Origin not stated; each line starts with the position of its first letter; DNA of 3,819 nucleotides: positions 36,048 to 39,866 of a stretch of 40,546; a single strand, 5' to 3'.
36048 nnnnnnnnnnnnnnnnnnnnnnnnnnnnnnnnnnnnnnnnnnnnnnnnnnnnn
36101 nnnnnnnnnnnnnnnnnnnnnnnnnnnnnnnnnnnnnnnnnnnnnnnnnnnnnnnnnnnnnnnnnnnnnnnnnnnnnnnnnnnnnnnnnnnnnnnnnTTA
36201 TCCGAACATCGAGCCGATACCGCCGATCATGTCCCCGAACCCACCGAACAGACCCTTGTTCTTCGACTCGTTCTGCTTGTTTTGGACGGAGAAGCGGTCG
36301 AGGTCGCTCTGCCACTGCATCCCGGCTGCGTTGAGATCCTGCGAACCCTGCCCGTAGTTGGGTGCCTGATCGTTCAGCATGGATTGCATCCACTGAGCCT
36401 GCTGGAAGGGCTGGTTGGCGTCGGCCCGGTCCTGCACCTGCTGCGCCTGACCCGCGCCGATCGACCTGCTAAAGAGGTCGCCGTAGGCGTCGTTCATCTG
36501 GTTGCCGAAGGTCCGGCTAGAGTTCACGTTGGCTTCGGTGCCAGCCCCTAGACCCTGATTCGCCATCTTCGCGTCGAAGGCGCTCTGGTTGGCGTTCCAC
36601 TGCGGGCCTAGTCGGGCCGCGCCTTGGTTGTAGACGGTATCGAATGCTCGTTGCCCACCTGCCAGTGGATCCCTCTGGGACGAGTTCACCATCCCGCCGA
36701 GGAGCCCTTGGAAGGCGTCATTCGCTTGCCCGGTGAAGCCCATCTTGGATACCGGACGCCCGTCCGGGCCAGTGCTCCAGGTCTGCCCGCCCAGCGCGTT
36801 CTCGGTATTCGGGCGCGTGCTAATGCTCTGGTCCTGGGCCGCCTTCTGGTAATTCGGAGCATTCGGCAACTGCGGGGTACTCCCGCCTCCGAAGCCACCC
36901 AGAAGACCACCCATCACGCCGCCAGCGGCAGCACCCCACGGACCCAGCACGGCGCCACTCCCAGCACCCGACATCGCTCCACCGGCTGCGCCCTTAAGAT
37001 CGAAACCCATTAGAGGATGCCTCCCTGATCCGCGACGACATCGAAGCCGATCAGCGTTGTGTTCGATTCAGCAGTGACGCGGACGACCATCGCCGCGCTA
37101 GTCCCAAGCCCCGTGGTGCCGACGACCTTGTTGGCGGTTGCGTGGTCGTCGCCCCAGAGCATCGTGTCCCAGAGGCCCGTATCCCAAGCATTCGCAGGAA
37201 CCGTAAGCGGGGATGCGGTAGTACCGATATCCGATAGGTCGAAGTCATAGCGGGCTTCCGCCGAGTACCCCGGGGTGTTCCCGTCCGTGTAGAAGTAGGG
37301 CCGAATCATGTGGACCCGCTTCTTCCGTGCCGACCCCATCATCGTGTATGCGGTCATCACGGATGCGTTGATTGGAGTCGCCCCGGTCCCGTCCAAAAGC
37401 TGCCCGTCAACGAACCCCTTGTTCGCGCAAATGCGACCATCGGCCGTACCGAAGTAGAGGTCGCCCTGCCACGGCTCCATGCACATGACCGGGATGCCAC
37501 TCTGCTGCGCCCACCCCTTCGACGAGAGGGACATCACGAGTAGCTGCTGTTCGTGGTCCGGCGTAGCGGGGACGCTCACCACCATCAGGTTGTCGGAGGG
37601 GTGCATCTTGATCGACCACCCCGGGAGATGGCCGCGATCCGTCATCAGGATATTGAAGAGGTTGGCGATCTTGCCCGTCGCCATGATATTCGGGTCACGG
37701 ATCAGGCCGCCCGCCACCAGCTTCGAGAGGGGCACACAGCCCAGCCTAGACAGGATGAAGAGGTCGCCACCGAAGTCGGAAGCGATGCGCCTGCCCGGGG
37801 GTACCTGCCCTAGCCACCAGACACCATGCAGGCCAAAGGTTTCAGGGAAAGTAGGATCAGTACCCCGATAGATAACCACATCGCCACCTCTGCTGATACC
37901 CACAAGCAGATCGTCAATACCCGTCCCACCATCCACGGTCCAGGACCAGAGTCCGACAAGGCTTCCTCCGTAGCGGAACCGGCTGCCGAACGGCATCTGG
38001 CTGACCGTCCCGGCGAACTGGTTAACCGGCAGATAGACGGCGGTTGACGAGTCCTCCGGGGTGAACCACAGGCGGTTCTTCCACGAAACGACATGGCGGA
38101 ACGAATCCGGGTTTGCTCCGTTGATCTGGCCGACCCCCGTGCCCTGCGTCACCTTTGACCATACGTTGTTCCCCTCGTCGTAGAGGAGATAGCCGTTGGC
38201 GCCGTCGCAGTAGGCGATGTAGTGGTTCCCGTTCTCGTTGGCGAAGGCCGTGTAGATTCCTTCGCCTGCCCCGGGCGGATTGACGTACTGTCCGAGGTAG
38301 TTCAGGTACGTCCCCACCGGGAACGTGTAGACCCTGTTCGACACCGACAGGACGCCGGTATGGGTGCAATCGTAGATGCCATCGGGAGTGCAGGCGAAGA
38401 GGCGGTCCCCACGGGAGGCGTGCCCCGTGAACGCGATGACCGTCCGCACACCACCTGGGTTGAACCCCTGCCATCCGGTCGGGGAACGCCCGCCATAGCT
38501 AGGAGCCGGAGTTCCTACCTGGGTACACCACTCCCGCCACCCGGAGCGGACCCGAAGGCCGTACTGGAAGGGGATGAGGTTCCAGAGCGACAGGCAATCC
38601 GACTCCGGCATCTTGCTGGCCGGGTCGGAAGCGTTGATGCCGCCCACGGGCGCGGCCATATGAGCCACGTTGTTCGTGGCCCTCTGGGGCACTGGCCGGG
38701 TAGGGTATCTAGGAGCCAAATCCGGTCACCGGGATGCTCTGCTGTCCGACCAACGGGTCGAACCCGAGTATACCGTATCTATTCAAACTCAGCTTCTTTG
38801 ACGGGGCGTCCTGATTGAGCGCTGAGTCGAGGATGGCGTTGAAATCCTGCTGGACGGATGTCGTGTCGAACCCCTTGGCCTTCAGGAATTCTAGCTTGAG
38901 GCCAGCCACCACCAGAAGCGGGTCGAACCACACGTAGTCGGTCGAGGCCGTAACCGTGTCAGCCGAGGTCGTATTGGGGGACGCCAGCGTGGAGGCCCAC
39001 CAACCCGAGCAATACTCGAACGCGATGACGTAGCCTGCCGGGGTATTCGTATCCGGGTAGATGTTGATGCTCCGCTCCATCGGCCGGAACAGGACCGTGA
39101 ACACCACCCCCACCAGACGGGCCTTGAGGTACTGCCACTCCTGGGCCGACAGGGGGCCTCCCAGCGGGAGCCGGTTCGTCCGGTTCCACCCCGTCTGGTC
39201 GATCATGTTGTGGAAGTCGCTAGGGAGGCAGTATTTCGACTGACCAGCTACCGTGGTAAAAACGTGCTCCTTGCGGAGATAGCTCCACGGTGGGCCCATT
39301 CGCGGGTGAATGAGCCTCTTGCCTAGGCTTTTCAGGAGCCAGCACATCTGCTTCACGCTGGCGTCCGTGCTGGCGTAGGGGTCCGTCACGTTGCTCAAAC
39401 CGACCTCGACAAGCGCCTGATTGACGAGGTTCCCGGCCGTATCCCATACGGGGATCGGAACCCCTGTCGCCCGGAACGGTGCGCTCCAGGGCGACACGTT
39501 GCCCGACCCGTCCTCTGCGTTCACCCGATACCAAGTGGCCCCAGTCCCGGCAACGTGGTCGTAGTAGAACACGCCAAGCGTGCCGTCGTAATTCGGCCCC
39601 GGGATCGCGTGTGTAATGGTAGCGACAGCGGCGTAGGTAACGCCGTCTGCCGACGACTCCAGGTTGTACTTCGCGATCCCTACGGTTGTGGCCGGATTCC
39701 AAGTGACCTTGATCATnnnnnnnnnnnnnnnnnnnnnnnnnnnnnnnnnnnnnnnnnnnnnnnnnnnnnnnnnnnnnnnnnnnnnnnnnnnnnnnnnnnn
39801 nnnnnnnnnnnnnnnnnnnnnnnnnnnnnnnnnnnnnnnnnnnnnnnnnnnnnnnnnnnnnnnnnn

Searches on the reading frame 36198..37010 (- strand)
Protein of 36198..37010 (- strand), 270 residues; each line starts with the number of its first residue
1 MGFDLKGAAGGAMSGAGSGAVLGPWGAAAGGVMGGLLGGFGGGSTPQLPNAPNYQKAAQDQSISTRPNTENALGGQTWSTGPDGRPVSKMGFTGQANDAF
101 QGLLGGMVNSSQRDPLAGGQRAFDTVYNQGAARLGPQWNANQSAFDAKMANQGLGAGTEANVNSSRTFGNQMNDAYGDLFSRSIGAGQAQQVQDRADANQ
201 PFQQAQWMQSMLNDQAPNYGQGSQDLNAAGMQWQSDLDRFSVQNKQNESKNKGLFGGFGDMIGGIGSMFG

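Call 76: search_protein_families(library=phrogs, proteins=[window:36198-37010:-], max_evalue=0.01)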
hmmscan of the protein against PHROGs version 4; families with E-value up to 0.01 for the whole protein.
window:36198-37010:- (270 aa): 2 families
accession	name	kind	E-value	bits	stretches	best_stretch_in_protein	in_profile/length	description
phrog_6121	-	head and packaging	6.3e-07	30.2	1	120-227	135-241/392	virion structural protein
phrog_18476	-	unknown function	0.0022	18.8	1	7-60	71-124/209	-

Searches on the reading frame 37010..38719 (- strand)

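Call 21: search_protein_families(library=phrogs, proteins=[window:37010-38719:-], max_evalue=0.01)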
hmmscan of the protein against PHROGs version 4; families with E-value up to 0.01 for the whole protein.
window:37010-38719:- (569 aa): 1 family
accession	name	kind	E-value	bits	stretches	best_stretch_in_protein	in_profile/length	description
phrog_5107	-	lysis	7.8e-95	319.3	1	19-567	7-531/533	amidase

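Call 22: search_protein_families(library=pfam, proteins=[window:37010-38719:-], max_evalue=0.05)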
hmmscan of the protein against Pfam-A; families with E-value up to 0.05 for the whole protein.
window:37010-38719:- (569 aa): 0 families

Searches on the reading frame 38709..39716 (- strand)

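Call 21: search_protein_families(library=phrogs, proteins=[window:38709-39716:-], max_evalue=0.01)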
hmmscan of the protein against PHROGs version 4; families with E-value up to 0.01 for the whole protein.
window:38709-39716:- (335 aa): 1 family
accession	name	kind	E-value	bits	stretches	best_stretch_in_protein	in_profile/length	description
phrog_6013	-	tail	6.4e-33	114.8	1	93-313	2-215/228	tail protein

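Call 22: search_protein_families(library=pfam, proteins=[window:38709-39716:-], max_evalue=0.05)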
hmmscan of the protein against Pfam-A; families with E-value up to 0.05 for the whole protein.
window:38709-39716:- (335 aa): 1 family
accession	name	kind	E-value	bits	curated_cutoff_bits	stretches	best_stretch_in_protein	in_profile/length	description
PF24175.2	SU10_adaptor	-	2.7e-06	28.4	27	1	139-301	39-183/194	SU10 adaptor protein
